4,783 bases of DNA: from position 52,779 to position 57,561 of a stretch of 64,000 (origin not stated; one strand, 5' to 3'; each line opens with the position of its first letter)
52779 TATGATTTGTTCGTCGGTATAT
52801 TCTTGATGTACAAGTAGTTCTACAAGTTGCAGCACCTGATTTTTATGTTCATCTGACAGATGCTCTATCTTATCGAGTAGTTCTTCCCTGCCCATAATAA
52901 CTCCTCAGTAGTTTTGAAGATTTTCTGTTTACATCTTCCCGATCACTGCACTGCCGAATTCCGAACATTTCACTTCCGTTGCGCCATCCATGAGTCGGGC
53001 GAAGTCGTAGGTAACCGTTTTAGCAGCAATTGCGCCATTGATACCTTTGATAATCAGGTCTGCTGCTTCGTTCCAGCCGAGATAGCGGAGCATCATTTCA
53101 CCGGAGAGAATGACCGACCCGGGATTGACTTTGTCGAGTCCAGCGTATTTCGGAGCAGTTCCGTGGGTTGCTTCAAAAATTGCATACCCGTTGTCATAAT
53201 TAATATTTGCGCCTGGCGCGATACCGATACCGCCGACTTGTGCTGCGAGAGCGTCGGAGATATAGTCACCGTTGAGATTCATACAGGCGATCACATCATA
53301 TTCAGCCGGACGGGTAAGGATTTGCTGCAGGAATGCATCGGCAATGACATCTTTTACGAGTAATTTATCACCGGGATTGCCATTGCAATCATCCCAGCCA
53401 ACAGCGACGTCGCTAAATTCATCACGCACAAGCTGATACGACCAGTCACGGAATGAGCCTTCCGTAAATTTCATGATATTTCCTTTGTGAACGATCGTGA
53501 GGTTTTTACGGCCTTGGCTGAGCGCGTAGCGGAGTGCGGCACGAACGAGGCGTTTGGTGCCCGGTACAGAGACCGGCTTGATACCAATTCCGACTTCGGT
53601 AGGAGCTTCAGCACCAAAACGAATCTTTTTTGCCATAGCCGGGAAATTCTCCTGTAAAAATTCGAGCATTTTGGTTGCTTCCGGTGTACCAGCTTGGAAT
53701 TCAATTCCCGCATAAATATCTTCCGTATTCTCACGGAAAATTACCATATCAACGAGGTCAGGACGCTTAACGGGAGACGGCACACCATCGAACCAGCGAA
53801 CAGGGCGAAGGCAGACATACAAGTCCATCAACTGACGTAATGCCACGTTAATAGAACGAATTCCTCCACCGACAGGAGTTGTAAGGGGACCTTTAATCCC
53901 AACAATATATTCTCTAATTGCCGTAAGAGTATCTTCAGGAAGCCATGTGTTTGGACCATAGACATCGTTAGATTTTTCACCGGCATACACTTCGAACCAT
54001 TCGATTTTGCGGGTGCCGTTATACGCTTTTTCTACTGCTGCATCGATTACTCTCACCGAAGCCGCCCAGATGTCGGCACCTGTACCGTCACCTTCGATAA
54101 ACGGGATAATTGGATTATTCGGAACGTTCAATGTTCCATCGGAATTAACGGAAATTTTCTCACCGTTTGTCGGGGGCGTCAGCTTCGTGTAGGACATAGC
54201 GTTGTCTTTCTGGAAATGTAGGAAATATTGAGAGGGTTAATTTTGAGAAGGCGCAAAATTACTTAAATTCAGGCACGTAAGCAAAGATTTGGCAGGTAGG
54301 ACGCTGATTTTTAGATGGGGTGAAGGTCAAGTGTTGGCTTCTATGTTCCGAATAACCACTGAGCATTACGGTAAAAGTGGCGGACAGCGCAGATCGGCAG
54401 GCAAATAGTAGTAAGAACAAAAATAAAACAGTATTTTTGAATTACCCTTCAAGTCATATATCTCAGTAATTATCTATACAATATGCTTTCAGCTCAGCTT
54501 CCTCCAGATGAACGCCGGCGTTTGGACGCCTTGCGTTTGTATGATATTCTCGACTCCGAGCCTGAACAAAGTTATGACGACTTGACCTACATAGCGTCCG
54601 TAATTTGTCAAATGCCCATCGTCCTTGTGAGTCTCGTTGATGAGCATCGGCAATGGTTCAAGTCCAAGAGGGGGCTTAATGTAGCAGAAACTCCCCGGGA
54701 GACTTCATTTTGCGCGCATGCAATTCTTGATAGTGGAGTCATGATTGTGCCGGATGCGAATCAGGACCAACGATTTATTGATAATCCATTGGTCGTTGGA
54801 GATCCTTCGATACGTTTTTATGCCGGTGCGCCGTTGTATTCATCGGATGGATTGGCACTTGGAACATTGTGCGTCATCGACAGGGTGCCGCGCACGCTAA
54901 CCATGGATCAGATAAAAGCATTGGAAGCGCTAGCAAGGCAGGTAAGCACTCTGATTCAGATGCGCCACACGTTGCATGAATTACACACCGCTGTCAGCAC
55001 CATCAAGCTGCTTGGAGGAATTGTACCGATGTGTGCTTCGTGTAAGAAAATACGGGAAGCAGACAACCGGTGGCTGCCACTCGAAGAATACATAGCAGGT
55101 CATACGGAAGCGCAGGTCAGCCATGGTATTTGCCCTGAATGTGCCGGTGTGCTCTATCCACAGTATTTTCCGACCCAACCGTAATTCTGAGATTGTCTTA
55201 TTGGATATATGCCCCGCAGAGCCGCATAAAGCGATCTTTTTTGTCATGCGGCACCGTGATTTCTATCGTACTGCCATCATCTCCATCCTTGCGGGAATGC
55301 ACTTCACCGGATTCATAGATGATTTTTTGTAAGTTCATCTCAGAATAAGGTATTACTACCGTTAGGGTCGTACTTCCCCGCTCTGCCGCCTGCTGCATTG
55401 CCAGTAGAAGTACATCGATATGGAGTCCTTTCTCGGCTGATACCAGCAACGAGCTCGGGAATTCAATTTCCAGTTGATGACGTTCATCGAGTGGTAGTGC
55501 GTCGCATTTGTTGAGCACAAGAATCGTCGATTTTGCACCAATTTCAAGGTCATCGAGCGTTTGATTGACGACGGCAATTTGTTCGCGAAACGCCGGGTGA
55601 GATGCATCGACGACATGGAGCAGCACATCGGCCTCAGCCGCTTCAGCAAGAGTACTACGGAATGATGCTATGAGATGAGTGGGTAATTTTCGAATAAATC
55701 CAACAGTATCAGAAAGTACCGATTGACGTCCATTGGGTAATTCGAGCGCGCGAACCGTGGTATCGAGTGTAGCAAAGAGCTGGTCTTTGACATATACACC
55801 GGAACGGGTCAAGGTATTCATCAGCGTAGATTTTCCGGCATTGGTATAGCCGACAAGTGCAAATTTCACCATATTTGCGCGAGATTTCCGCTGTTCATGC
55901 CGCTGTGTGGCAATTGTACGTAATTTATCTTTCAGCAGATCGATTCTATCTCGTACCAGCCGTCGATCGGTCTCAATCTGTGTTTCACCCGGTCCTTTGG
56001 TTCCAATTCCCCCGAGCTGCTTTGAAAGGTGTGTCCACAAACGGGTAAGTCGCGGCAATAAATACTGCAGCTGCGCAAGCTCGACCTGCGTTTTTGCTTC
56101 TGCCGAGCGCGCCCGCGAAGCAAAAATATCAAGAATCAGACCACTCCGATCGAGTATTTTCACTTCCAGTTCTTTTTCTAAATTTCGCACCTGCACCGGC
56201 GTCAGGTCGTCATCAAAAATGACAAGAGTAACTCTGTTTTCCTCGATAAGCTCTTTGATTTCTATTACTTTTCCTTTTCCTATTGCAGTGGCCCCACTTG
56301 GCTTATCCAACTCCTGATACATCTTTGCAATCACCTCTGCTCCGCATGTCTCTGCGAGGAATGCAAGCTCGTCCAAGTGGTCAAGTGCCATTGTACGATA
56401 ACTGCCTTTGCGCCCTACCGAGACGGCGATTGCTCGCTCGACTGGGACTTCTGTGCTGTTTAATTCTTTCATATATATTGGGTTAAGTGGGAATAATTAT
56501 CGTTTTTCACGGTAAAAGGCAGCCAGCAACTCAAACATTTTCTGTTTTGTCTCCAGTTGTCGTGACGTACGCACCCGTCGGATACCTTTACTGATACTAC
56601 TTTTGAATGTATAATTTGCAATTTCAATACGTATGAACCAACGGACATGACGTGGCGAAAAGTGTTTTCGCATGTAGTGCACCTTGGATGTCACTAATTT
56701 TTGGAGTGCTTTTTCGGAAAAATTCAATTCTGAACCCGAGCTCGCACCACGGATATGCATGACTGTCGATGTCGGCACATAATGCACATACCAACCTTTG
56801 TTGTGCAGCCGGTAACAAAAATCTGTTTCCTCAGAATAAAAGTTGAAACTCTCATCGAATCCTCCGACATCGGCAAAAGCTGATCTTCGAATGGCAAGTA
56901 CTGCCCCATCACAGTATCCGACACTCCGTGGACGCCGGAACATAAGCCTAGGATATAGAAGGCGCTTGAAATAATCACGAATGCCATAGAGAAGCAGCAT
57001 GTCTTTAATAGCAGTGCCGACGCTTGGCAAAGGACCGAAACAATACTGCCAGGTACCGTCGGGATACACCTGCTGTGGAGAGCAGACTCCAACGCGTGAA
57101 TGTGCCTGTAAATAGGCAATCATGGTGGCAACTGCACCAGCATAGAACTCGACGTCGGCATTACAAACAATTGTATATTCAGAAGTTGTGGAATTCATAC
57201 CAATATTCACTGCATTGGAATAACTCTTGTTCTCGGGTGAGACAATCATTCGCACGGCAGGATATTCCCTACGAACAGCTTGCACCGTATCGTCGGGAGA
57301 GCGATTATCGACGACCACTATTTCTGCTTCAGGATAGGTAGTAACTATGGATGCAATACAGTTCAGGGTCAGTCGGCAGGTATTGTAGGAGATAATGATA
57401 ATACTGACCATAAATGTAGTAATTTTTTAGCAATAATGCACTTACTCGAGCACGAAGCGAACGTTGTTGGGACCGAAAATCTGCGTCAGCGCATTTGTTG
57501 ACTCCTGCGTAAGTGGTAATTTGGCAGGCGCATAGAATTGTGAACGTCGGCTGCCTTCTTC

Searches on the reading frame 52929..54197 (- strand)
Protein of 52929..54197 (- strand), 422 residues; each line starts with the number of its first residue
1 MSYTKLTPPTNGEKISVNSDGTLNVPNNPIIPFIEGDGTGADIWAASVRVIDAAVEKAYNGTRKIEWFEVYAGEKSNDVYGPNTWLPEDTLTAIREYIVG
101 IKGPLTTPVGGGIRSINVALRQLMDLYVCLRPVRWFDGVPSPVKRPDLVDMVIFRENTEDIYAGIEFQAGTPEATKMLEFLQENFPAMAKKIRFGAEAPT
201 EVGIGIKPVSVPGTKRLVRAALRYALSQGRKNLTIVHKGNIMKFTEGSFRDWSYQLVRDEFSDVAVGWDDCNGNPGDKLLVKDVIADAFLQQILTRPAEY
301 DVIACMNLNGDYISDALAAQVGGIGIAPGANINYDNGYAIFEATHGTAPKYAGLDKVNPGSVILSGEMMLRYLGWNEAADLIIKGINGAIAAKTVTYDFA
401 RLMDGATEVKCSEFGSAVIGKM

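Call 46: search_protein_families(library=pfam, proteins=[window:52929-54197:-], max_evalue=0.001)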
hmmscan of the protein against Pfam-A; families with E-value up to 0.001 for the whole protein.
window:52929-54197:- (422 aa): 1 family
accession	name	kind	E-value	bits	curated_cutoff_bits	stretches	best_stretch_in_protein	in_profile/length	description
PF00180.25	Iso_dh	-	5.5e-91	305.9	27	1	31-418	2-348/348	Isocitrate/isopropylmalate dehydrogenase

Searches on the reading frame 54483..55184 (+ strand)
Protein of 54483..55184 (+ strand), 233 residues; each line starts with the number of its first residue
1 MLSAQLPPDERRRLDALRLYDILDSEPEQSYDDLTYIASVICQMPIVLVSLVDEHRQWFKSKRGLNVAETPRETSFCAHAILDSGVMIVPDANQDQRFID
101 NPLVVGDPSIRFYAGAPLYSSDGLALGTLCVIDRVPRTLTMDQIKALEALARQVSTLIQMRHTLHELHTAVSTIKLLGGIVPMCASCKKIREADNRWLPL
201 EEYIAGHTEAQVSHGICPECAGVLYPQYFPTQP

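Call 46: search_protein_families(library=pfam, proteins=[window:54483-55184:+], max_evalue=0.001)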
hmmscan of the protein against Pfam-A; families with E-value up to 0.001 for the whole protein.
window:54483-55184:+ (233 aa): 2 families
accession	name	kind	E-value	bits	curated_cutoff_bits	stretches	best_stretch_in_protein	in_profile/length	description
PF01590.32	GAF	-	2.1e-15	57.9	22.4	1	27-156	2-131/133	GAF domain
PF13185.12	GAF_2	-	3.1e-08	34.3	28.6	1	45-159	21-136/136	GAF domain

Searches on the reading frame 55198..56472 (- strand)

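Call 46: search_protein_families(library=pfam, proteins=[window:55198-56472:-], max_evalue=0.001)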
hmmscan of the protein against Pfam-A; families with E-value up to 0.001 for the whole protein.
window:55198-56472:- (424 aa): 8 families
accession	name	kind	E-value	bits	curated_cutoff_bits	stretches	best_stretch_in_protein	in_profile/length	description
PF13167.11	GTP-bdg_N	-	4.7e-33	114.1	25.4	1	32-118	3-89/89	GTP-binding GTPase N-terminal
PF16360.10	GTP-bdg_M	-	3.7e-32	111.2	29.5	1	120-198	1-79/79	GTP-binding GTPase Middle Region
PF01926.29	MMR_HSR1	-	1.3e-21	77.2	21.9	1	204-322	2-113/113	50S ribosome-binding GTPase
PF02421.24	FeoB_N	-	2e-07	31.1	27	1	203-326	2-118/156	Ferrous iron transport protein B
PF19275.4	HflX_C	-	4.5e-06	27.1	26.4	1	342-403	13-75/102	HflX C-terminal domain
PF00350.29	Dynamin_N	-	4.8e-05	23.9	27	0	205-235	2-32/168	Dynamin family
PF00009.33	GTP_EFTU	-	0.00018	21.6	26.5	0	276-342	88-150/188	Elongation factor Tu GTP binding domain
PF16897.10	MMR_HSR1_Xtn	-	0.0005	20.5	35.2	0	316-357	58-98/106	C-terminal region of MMR_HSR1 domain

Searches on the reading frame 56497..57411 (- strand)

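Call 46: search_protein_families(library=pfam, proteins=[window:56497-57411:-], max_evalue=0.001)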
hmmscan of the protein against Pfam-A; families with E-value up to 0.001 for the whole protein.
window:56497-57411:- (304 aa): 6 families
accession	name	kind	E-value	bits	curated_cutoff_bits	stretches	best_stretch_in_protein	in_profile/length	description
PF00535.33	Glycos_transf_2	-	1.2e-24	87.6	23.3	1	3-182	1-167/168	Glycosyl transferase family 2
PF13641.12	Glyco_tranf_2_3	-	5e-15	56.6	27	1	2-224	3-216/230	Glycosyltransferase like family 2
PF13632.12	Glyco_trans_2_3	-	9.8e-09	35.7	27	1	167-222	72-125/198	Glycosyl transferase family group 2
PF10111.15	Glyco_tranf_2_2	-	1.9e-08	34.6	27.3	0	170-215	166-212/276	Glycosyltransferase like family 2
PF02709.20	Glyco_transf_7C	-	0.00024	21.1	23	1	168-214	20-67/78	N-terminal domain of galactosyltransferase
PF13506.12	Glyco_transf_21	-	0.00088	19.2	21.7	0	57-217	8-152/174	Glycosyl transferase family 21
